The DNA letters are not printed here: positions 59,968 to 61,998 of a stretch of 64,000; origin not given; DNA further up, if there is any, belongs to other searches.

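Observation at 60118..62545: Orphan FtsK/HerA/VirB4-superfamily ATPase with novel N-terminal domain and a Cys-cluster partner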

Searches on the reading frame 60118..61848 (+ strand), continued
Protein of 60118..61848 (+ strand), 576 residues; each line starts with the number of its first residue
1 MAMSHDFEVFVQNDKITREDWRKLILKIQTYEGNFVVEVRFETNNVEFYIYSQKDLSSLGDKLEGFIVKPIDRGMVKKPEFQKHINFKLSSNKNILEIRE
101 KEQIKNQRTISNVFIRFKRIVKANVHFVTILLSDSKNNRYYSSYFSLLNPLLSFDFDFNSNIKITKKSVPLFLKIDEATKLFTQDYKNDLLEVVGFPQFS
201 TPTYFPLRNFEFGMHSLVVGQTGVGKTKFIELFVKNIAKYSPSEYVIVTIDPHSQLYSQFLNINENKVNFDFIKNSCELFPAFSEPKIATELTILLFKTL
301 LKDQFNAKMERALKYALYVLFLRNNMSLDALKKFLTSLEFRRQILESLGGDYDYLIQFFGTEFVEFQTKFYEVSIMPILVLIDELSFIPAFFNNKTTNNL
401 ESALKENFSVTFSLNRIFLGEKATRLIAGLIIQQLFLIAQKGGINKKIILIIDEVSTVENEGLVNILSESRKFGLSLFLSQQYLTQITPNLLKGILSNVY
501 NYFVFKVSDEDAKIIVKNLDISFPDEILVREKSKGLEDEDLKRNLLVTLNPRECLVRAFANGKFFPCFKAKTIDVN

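Call 23: search_protein_families(library=phrogs, proteins=[window:60118-61848:+], max_evalue=1)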
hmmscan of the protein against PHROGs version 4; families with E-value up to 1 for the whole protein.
window:60118-61848:+ (576 aa): 6 families
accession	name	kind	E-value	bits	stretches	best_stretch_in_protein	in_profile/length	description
phrog_7035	-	unknown function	2.3e-12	47.1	2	421-523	462-574/969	-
phrog_5156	-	unknown function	1.7e-11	44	1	204-513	401-728/824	-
phrog_1358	-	moron, auxiliary metabolic gene and host takeover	0.001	17.6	1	209-281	599-669/1382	FtsK/SpoIIIE-like protein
phrog_2666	-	head and packaging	0.0097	15.6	0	446-521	421-499/555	terminase large subunit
phrog_25115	-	unknown function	0.039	15.2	1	491-530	5-44/75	-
phrog_168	-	DNA, RNA and nucleotide metabolism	0.043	14.5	1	214-254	43-79/314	clamp loader of DNA polymerase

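Call 29: find_homologous_proteins(query=L030:12025-12723:+)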
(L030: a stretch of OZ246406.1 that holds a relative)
Query L030:12025-12723:+ (232 aa): 668 proteins with E <= 0.001 among 688 candidates; the best 120 are listed.
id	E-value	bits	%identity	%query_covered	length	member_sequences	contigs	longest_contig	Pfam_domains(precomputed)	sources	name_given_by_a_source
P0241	2.8e-143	493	91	100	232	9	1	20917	-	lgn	-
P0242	2.0e-134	464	87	100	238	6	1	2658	-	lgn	-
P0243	7.0e-110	384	70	100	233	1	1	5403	-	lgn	-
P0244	8.0e-109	381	69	100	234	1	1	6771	-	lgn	-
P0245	1.6e-108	380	69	100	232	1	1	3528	-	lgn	-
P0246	1.9e-106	373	68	100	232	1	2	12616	-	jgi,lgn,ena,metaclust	metaclust:\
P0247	8.3e-104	364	65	100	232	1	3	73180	-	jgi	jgi:hypothetical protein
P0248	7.4e-103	361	65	100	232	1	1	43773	-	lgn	-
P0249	8.8e-103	361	66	100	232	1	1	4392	-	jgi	jgi:hypothetical protein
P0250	9.9e-103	361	64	100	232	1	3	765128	-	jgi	jgi:hypothetical protein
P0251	1.8e-101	356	67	100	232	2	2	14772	-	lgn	-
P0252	9.0e-101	354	64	100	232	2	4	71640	-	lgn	-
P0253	1.2e-100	354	64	100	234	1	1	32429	-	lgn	-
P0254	1.2e-100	354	65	97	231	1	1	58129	-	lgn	-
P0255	1.6e-100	353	64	100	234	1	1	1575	-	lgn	-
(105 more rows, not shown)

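Call 54: search_protein_families(library=pfam, proteins=[L005:169-1299:+, L005:1331-2635:+, L005:2640-3827:+, L005:4227-5015:+, L005:8631-9872:+, L008:1644-3341:+, L008:14113-16104:-, L008:873-1541:-, L004:18703-19590:-, L008:5874-6773:-], max_evalue=0.00001)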
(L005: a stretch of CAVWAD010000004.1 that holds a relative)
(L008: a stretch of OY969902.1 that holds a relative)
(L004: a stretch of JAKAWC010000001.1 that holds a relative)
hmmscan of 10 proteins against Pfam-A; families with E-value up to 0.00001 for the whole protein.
L005:169-1299:+ (376 aa): 2 families
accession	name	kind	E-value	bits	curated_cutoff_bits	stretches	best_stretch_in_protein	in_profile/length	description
PF08544.19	GHMP_kinases_C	-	4.7e-15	56.2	21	1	276-344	3-73/85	GHMP kinases C terminal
PF00288.32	GHMP_kinases_N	-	1.3e-09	38.6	22.3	1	132-210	11-87/87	GHMP kinases N terminal domain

L005:1331-2635:+ (434 aa): 3 families
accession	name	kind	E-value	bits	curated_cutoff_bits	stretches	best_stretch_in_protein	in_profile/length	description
PF01977.22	UbiD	-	1.3e-56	191.5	23.3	1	93-279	6-205/206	3-octaprenyl-4-hydroxybenzoate carboxy-lyase Rift-related domain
PF20696.2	UbiD_C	-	5.1e-27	94.8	24.2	1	284-409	2-127/127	3-octaprenyl-4-hydroxybenzoate carboxy-lyase C-terminal domain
PF20695.2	UbiD_N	-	5.3e-19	68.5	24.3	1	7-82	1-77/78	3-octaprenyl-4-hydroxybenzoate carboxy-lyase N-terminal domain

L005:2640-3827:+ (395 aa): 1 family
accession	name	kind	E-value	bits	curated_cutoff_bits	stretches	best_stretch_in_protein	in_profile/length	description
PF04412.18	AcnX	-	1.5e-145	485.3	31.5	1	1-367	1-377/400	Aconitase X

L005:4227-5015:+ (262 aa): 1 family
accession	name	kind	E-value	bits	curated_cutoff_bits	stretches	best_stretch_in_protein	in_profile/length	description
PF00696.33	AA_kinase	-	1.1e-38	133.7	24.9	1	3-229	2-220/234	Amino acid kinase family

L005:8631-9872:+ (413 aa): 1 family
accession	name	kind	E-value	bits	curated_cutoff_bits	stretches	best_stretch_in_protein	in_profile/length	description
PF00368.23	HMG-CoA_red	-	1.5e-96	324.1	27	1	33-412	4-367/368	Hydroxymethylglutaryl-coenzyme A reductase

L008:1644-3341:+ (565 aa): 2 families
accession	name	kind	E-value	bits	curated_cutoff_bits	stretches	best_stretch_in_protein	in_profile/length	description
PF16861.10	Carbam_trans_C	-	6.6e-55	185.7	27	1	393-561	1-169/170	Carbamoyltransferase C-terminus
PF02543.21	Carbam_trans_N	-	1.9e-34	120.1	24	1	3-342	2-346/346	Carbamoyltransferase N-terminus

L008:14113-16104:- (663 aa): 0 families

L008:873-1541:- (222 aa): 1 family
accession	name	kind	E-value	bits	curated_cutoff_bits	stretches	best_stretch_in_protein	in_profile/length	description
PF01902.24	Diphthami_syn_2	-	3.1e-67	226.7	23.2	1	1-217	1-217/219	Diphthamide synthase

L004:18703-19590:- (295 aa): 2 families
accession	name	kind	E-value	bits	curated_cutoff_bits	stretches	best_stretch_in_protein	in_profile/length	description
PF04055.27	Radical_SAM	-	1.7e-19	71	29.5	1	56-220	2-166/166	Radical SAM superfamily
PF16881.10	LIAS_N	-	1.5e-06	29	27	1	6-40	62-96/96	N-terminal domain of lipoyl synthase of Radical_SAM family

L008:5874-6773:- (299 aa): 1 family
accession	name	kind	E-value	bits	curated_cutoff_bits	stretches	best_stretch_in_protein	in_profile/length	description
PF00491.26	Arginase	-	2.3e-63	214.7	22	1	28-272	2-259/280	Arginase family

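Call 58: search_protein_families(library=pfam, proteins=[L004:13927-14655:+, L005:9947-11728:+, L030:10001-12022:+], max_evalue=1)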
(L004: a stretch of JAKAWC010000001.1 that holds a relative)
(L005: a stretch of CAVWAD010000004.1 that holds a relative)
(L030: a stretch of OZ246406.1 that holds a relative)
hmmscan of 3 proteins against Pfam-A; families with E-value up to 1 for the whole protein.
L004:13927-14655:+ (242 aa): 0 families

L005:9947-11728:+ (593 aa): 14 families
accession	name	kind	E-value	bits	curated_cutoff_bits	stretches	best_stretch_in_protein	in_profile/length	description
PF01935.23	DUF87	-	1e-08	36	23.2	1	229-272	22-62/220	Helicase HerA, central domain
PF10412.15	TrwB_AAD_bind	-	1.8e-05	24.2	20.5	1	222-275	7-56/387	Type IV secretion-system coupling protein DNA-binding domain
PF12846.13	AAA_10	-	0.0011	18.6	27.5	1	231-273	22-60/362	AAA-like domain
PF13401.12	AAA_22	-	0.0074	17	27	1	231-263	6-34/130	AAA domain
PF01580.24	FtsK_SpoIIIE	-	0.0089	15.9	24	1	219-284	28-93/221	FtsK/SpoIIIE family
PF03193.22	RsgA_GTPase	-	0.0098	16.2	30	1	218-254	94-130/174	RsgA GTPase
PF12775.13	AAA_7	-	0.012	15.6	25.8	1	220-256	23-59/181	P-loop containing dynein motor region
PF00270.35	DEAD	-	0.016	15.4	26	1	227-283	11-66/167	DEAD/DEAH box helicase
PF13555.12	AAA_29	-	0.025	14.7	27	1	225-247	15-39/61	P-loop containing region of AAA domain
PF07693.20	KAP_NTPase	-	0.027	14.2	20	1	235-516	25-204/293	KAP family P-loop domain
PF13604.12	AAA_30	-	0.041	14.1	27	0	450-490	81-117/191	AAA domain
PF13245.12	AAA_19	-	0.07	13.8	25.1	0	230-267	11-48/134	AAA domain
PF00910.28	RNA_helicase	-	0.08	13.9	21.5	1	234-293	2-62/105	RNA helicase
PF06414.18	Zeta_toxin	-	0.22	11.4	22.3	1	231-270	17-51/199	Zeta toxin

L030:10001-12022:+ (673 aa): 17 families
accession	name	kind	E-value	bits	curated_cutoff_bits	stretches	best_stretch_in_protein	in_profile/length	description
PF10412.15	TrwB_AAD_bind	-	9.6e-09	35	20.5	2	441-493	235-288/387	Type IV secretion-system coupling protein DNA-binding domain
PF01935.23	DUF87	-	1.8e-07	31.9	23.2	1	205-258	13-62/220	Helicase HerA, central domain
PF13401.12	AAA_22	-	9.2e-06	26.4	27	1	218-256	7-41/130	AAA domain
PF13604.12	AAA_30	-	0.00011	22.5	27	1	429-483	71-121/191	AAA domain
PF04665.18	Pox_A32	-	0.00084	19.3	22.8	1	444-530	92-176/242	Poxvirus A32 protein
PF01580.24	FtsK_SpoIIIE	-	0.00093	19.1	24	1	212-269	37-92/221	FtsK/SpoIIIE family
PF05707.18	Zot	-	0.0058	16.6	20.3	1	431-499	104-139/197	Zonular occludens toxin (Zot)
PF00005.33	ABC_tran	-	0.011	16.8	25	1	219-274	14-71/137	ABC transporter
PF13245.12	AAA_19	-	0.012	16.2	25.1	0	217-472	12-112/134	AAA domain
PF13555.12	AAA_29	-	0.025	14.7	27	1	209-233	14-39/61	P-loop containing region of AAA domain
PF03193.22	RsgA_GTPase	-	0.071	13.4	30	0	210-241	100-131/174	RsgA GTPase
PF12696.13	TraG-D_C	-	0.09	13.1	22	1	452-514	2-69/126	TraM recognition site of TraD and TraG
PF01637.24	ATPase_2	-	0.11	12.7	33.2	0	219-252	23-52/225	ATPase domain predominantly from Archaea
PF24999.1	LAMB4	-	0.12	12.7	27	1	233-267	10-44/66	Laminin subunit beta-4-like domain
PF07728.20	AAA_5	-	0.16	12.4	22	0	219-244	2-28/139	AAA domain (dynein-related subfamily)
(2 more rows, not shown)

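Call 71: search_dna_similar(query=window:60118-61848:+, collection=phages, mode=protein, max_rows=10)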
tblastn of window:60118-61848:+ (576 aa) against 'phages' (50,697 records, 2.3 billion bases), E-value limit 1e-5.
No match.

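Call 73: search_dna_similar(query=window:60118-61848:+, collection=plasmids, mode=protein, max_rows=8)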
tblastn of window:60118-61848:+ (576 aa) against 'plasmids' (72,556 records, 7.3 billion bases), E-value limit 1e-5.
Records with a match: 8; places in all: 8; records where one place covers at least 80% of the query: 0.
Best place of each record, by identity: <60% 8.
By first word of the organism name: Sulfolobus 5; Thermococcus 1; Rhodococcus 1; Sulfitobacter 1.
By predicted mobility (MOB-suite, as given by PLSDB): non-mobilizable 5; conjugative 3.
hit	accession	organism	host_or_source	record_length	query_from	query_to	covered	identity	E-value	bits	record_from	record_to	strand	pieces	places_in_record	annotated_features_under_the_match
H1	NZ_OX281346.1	Thermococcus nautili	-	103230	211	527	55%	29.4%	4e-17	93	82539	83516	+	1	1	ATP-binding protein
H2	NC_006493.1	Sulfolobus sp. NOB8H2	-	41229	187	527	59%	26.2%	8e-7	60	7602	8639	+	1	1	DUF87 domain-containing protein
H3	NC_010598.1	Sulfolobus islandicus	-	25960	187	527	59%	24.4%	5e-6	57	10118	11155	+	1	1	type IV secretion system DNA-binding domain-containing protein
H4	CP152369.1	Sulfolobus tengchongensis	-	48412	215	513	52%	26.4%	4e-7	61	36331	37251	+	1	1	type IV secretion system DNA-binding domain-containing protein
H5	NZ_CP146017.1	Sulfolobus tengchongensis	-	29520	215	513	52%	25.9%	4e-7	61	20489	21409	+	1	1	type IV secretion system DNA-binding domain-containing protein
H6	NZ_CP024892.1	Rhodococcus ruber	cell culture,activated sludge from ...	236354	215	536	56%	22.9%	7e-11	73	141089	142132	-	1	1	DUF87 domain-containing protein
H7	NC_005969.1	Sulfolobus tengchongensis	acidic hot spring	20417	211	513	53%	24.0%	3e-7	61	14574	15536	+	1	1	DUF87 domain-containing protein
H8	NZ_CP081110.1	Sulfitobacter mediterraneus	-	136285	215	528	55%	22.1%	2e-13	82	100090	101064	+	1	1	type IV secretion system DNA-binding domain-containing protein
